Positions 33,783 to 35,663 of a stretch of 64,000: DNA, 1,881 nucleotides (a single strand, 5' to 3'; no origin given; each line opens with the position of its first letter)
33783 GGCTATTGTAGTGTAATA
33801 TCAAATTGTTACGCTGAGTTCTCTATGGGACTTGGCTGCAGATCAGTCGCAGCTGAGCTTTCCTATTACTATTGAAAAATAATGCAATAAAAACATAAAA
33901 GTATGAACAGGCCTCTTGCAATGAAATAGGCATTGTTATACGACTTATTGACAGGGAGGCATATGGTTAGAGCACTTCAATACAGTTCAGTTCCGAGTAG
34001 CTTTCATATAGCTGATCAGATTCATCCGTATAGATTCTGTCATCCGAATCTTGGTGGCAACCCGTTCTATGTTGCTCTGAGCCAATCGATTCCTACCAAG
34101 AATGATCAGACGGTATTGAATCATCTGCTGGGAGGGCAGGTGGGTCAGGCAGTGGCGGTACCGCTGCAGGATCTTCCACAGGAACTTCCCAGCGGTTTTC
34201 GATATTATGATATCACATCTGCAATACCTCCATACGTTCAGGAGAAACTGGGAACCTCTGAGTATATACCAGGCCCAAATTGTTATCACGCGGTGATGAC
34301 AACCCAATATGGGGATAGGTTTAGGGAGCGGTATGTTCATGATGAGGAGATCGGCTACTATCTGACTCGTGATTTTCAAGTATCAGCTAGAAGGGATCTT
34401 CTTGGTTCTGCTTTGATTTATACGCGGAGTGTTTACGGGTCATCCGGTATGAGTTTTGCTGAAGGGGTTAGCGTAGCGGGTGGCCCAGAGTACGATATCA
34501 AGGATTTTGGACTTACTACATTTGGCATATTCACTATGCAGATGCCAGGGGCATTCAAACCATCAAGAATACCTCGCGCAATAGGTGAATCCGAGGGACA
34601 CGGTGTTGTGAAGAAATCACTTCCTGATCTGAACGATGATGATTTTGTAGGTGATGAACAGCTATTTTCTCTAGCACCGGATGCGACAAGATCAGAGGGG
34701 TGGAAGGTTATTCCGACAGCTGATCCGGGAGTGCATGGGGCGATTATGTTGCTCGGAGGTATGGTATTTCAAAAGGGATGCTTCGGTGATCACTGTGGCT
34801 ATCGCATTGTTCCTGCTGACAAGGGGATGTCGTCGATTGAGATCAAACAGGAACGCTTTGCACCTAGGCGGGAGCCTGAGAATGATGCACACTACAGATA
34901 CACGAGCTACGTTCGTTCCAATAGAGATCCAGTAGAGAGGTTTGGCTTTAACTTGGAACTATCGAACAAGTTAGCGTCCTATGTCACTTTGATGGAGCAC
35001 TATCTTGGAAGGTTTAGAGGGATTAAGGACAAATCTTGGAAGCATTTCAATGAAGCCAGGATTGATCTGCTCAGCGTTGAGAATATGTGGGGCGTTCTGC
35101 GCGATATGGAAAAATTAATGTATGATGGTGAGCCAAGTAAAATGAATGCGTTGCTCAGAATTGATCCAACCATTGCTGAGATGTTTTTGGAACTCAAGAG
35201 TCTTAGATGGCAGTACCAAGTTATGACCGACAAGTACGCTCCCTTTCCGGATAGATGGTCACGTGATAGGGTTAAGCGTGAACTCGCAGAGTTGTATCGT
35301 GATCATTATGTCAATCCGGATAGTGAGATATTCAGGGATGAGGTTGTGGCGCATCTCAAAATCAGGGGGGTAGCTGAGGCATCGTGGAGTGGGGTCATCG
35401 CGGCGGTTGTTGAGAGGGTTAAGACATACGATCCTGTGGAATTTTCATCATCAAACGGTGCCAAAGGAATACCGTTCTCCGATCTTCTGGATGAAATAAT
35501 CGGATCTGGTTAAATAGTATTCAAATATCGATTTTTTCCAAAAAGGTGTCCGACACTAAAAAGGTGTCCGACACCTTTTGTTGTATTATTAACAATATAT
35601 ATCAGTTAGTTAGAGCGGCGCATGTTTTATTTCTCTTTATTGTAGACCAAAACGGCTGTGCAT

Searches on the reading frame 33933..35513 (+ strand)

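Call 3: search_protein_families(library=pfam, proteins=[window:33933-35513:+], max_evalue=1)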
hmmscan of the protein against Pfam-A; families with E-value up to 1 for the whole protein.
window:33933-35513:+ (526 aa): 0 families

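Call 4: search_protein_families(library=ncbifam, proteins=[window:33933-35513:+], max_evalue=1)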
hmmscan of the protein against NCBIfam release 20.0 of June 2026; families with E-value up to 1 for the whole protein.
window:33933-35513:+ (526 aa): 1 family
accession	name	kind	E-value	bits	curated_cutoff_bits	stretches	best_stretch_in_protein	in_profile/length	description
NF050184.1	VpaChn25_0724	subfamily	0.11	12.7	65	1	427-481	20-72/88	VpaChn25_0724 family phage protein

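Call 78: search_protein_families(library=padloc, proteins=[window:33933-35513:+], max_evalue=0.1)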
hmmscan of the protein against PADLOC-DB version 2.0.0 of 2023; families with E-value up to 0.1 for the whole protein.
window:33933-35513:+ (526 aa): 0 families
